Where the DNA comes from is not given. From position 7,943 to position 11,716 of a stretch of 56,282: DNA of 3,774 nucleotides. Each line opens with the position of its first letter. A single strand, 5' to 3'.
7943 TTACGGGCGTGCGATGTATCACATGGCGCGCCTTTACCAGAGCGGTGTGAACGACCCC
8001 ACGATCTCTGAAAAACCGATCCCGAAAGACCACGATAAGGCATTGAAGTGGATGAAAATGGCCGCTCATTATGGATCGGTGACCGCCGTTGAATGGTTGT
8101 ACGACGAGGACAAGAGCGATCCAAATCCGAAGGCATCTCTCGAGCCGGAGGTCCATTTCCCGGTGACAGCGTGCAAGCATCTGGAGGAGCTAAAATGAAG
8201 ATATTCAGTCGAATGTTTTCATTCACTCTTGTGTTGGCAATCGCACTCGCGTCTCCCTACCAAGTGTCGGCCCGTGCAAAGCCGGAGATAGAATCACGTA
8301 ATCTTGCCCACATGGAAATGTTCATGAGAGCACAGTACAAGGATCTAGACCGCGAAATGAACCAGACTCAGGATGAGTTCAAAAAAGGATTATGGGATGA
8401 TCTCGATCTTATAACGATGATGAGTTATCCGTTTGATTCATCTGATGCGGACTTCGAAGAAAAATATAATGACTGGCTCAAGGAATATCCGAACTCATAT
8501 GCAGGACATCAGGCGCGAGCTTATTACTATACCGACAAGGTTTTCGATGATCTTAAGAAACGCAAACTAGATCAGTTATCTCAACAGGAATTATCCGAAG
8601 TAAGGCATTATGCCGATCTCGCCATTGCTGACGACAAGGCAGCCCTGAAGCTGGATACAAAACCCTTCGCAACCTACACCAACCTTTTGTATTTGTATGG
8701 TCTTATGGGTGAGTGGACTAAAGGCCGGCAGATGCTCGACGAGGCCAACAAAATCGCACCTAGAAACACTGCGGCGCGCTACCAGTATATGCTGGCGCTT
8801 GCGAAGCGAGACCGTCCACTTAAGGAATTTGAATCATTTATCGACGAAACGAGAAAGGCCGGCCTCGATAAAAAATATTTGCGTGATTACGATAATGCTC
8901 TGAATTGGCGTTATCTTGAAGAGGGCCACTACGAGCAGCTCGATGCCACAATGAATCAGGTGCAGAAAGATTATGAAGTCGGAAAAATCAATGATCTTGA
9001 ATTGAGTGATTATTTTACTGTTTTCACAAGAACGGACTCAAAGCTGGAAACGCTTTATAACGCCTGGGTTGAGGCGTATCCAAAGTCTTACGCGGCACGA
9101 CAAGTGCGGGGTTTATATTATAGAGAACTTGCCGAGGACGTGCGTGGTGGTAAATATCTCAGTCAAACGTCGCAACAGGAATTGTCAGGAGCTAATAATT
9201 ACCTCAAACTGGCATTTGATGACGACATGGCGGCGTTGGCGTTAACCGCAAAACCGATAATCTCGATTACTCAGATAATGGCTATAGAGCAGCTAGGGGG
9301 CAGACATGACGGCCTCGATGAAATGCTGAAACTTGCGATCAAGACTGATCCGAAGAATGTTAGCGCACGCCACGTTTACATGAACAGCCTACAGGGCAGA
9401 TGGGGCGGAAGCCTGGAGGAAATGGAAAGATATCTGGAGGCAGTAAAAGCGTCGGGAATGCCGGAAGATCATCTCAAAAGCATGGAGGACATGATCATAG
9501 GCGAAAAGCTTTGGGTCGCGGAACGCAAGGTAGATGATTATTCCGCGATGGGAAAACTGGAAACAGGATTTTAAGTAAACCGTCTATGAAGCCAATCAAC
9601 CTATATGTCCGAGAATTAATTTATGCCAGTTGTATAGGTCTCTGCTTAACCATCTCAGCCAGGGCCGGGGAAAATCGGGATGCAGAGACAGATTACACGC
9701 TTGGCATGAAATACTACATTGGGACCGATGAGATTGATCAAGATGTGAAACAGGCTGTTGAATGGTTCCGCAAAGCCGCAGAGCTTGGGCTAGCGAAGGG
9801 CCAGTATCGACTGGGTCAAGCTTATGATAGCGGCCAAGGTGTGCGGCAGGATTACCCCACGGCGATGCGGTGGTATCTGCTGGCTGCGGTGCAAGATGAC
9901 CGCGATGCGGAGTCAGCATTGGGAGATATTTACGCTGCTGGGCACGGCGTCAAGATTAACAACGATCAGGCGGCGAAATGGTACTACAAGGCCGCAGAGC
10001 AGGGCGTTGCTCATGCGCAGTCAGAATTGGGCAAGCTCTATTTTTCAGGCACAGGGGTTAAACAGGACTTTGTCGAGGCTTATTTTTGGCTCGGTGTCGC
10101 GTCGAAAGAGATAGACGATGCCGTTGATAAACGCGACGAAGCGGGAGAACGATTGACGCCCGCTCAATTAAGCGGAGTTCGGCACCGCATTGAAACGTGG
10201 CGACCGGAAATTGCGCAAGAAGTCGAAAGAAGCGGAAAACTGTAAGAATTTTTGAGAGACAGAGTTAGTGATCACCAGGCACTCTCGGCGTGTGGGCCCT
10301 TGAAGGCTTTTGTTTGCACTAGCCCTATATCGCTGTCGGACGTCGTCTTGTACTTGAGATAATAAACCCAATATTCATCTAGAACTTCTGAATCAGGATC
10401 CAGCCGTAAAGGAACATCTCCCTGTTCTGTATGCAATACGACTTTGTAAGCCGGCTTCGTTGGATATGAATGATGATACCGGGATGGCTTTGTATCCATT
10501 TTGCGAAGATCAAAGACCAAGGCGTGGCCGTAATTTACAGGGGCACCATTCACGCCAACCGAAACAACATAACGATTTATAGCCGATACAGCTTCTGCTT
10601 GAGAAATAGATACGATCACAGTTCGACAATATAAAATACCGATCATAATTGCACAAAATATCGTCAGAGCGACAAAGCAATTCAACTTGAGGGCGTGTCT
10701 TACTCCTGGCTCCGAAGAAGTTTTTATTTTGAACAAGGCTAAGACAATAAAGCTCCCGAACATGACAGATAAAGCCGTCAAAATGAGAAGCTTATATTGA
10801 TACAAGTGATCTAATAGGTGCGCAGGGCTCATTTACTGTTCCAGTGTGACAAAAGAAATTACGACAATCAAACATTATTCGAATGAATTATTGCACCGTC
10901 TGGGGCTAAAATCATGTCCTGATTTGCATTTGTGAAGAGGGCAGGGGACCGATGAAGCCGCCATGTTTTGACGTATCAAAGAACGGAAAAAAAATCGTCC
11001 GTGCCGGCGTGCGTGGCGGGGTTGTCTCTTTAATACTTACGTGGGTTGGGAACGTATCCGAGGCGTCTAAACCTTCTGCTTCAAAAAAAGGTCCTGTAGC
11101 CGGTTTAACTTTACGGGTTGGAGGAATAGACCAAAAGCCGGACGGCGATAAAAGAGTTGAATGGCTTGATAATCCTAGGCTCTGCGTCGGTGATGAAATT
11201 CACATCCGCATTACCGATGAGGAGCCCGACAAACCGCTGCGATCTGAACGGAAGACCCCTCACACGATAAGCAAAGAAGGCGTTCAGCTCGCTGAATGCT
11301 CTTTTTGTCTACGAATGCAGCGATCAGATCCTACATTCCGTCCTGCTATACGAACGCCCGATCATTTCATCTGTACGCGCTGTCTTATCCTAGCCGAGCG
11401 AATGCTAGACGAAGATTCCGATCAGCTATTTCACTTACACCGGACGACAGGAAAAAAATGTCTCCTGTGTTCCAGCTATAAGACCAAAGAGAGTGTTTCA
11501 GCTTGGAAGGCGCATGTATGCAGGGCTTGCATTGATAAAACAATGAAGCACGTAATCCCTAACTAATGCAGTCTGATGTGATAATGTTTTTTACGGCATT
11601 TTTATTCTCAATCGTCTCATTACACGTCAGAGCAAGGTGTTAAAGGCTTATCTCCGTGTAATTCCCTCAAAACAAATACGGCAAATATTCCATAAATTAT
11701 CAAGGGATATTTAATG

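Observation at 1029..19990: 19-kb low-GC island of envelope-targeted Sel1/ankyrin repeat proteins with no visible mobility genes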

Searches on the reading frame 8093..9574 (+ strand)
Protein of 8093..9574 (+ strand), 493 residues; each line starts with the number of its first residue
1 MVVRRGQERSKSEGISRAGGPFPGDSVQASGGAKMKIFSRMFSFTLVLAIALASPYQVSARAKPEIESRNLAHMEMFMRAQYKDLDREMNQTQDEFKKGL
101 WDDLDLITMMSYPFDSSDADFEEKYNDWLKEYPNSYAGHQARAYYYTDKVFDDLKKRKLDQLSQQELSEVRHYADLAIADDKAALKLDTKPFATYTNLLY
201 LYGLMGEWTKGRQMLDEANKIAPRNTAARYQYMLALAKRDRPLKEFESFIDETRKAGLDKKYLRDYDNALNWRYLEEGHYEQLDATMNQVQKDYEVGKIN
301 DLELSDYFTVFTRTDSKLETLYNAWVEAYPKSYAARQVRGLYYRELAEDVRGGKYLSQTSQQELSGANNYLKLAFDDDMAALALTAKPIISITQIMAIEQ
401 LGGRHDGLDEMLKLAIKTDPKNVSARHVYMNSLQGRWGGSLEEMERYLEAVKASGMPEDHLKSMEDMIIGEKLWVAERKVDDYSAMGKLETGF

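Call 4: search_protein_families(library=pfam, proteins=[window:8093-9574:+], max_evalue=0.01)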
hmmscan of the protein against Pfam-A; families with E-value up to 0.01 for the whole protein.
window:8093-9574:+ (493 aa): 4 families
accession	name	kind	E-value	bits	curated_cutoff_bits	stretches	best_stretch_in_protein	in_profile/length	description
PF13226.11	DUF4034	-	1.2e-13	51.5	21.3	1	275-400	9-139/274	Domain of unknown function (DUF4034)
PF13428.12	TPR_14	-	6.3e-05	23.7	23.5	0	195-232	4-41/44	Tetratricopeptide repeat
PF13431.12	TPR_17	-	0.00054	20.5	24.4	0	125-147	2-24/34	Tetratricopeptide repeat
PF23460.1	ZMYND8_CC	-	0.0044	17.6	27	0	157-189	7-39/65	ZMYND8 protein coiled-coil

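Call 31: search_protein_families(library=ncbifam, proteins=[window:8093-9574:+], max_evalue=0.1)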
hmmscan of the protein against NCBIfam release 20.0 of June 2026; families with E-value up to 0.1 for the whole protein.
window:8093-9574:+ (493 aa): 0 families

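Call 32: search_protein_families(library=phrogs, proteins=[window:8093-9574:+], max_evalue=0.01)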
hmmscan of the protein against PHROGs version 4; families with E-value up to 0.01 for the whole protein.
window:8093-9574:+ (493 aa): 0 families

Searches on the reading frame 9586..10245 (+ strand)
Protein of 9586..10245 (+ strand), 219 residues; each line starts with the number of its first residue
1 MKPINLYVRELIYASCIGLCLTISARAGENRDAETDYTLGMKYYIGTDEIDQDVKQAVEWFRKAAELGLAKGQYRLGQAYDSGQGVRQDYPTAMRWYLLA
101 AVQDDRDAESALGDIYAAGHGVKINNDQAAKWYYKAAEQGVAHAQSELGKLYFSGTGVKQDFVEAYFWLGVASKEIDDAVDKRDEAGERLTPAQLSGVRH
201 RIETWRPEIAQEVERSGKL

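Call 4: search_protein_families(library=pfam, proteins=[window:9586-10245:+], max_evalue=0.01)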
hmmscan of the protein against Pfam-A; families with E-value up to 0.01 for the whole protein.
window:9586-10245:+ (219 aa): 1 family
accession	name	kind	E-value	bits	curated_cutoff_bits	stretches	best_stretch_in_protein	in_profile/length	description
PF08238.18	Sel1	-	4.8e-32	109.7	30.7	4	70-101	1-32/36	Sel1 repeat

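Call 99: search_solved_structures(query=window:9586-10245:+, max_evalue=0.00001)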
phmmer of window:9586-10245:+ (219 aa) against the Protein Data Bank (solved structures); distinct sequences matched with E-value up to 0.00001: 20.
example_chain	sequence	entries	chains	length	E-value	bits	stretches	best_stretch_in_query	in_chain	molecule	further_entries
6ok3_A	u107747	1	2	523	9.9e-73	247.6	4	38-168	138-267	Sel1 repeat protein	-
4bwr_A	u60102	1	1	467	1.5e-70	240.4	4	28-173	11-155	PROTEIN CORRESPONDING TO LOCUS C5321 FROM CFT073 E.COLI STRAIN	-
6ork_A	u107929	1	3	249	1.1e-55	191.9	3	49-162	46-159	Sel1 repeat protein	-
8sxq_A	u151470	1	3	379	2.2e-53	184.3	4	52-171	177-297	SEL-1 repeat protein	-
6deh_A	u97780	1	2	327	2.3e-44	154.9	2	24-165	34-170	TPR repeat protein, protein-protein interaction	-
9uav_C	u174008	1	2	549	1.9e-35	125.8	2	29-174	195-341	Protein sel-1 homolog 1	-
8ket_C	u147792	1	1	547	2.2e-35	125.5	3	29-174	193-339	Protein sel-1 homolog 1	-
8kes_D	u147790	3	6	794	9.8e-35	123.4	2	39-160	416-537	Protein sel-1 homolog 1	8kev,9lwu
9og0_C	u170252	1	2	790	1.7e-34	122.7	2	39-160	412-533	Protein sel-1 homolog 1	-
6onw_A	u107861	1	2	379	3.2e-33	118.5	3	56-142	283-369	Sel1 repeat protein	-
6ur7_A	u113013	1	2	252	7.8e-31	110.6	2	52-174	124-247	Sel1 repeat family protein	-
1ouv_A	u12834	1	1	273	6e-23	84.9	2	51-164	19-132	conserved hypothetical secreted protein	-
5b26_A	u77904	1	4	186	2.6e-20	76.2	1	39-159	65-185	Protein sel-1 homolog 1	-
6ok0_A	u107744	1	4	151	6e-16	62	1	28-144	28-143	Sel1 repeat protein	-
6orc_A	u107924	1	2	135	1.4e-15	60.8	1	29-147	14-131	Sel1 repeat protein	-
1klx_A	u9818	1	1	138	1.2e-08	38.1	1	56-142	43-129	Cysteine Rich Protein B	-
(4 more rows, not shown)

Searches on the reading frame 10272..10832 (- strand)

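Call 4: search_protein_families(library=pfam, proteins=[window:10272-10832:-], max_evalue=0.01)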
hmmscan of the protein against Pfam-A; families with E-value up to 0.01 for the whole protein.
window:10272-10832:- (186 aa): 0 families

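Call 31: search_protein_families(library=ncbifam, proteins=[window:10272-10832:-], max_evalue=0.1)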
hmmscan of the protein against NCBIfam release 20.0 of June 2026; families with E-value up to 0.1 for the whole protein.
window:10272-10832:- (186 aa): 1 family
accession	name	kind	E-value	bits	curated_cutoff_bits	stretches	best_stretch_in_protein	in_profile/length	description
NF009218.0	PRK12567.1-2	equivalog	0.07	12.9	184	1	4-37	163-196/200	putative monovalent cation/H+ antiporter subunit B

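Call 32: search_protein_families(library=phrogs, proteins=[window:10272-10832:-], max_evalue=0.01)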
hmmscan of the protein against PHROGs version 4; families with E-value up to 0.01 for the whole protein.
window:10272-10832:- (186 aa): 0 families

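Call 66: search_protein_families(library=pfam, proteins=[window:10272-10832:-], max_evalue=1)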
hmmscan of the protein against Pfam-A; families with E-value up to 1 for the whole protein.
window:10272-10832:- (186 aa): 0 families

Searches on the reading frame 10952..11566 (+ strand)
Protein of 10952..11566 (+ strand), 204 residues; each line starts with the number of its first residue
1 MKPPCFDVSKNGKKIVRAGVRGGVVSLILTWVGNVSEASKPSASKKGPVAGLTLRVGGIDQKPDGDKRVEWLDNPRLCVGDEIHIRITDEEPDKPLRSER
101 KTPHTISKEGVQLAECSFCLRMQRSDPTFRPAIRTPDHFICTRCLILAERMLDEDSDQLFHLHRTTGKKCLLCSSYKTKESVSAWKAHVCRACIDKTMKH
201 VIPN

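Call 5: search_protein_families(library=pfam, proteins=[window:10952-11566:+], max_evalue=0.01)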
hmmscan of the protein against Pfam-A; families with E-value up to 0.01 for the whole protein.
window:10952-11566:+ (204 aa): 1 family
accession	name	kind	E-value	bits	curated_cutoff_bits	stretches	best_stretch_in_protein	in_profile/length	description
PF06689.19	zf-C4_ClpX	-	0.0011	19.2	27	1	115-154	2-39/39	ClpX C4-type zinc finger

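Call 31: search_protein_families(library=ncbifam, proteins=[window:10952-11566:+], max_evalue=0.1)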
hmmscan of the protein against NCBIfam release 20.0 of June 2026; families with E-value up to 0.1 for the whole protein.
window:10952-11566:+ (204 aa): 2 families
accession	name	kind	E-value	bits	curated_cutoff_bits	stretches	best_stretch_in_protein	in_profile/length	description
NF003745.1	PRK05342.1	equivalog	0.0011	17.9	359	1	113-158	5-47/418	ATP-dependent Clp protease ATP-binding subunit ClpX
TIGR00382.1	clpX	equivalog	0.025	13.6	370.75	1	112-158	7-50/414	ATP-dependent protease ATP-binding subunit ClpX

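Call 32: search_protein_families(library=phrogs, proteins=[window:10952-11566:+], max_evalue=0.01)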
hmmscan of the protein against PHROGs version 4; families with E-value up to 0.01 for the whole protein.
window:10952-11566:+ (204 aa): 0 families

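Call 42: find_encoding_contigs(protein=window:10952-11566:+, flank=10000)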
Protein window:10952-11566:+ (204 aa): 3 contigs read that carry it; 3 places shown.
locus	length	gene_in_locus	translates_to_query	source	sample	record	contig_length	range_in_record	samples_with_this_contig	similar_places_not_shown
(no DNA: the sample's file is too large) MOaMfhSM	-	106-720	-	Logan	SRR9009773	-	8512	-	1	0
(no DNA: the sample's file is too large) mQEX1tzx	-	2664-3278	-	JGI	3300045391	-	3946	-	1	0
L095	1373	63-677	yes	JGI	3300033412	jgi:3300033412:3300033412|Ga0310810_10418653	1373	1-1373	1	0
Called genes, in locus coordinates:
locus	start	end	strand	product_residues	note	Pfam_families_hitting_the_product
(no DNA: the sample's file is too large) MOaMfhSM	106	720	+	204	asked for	PF06689:zf-C4_ClpX (faint)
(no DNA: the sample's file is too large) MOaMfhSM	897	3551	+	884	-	PF08238:Sel1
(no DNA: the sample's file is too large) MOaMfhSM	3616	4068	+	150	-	-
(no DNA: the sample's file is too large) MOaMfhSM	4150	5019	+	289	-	-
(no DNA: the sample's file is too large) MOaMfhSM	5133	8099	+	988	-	PF12796:Ank_2 (faint), PF08238:Sel1, PF00023:Ank (faint), PF13637:Ank_4 (faint)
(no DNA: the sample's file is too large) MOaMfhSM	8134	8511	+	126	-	?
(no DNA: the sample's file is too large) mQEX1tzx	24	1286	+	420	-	PF13226:DUF4034 (weak)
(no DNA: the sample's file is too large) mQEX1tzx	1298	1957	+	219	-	PF08238:Sel1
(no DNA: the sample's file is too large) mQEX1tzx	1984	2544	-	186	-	-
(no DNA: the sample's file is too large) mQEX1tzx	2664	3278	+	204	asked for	PF06689:zf-C4_ClpX (faint)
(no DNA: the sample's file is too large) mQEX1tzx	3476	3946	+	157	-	?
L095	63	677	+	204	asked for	PF06689:zf-C4_ClpX (faint)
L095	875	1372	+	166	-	?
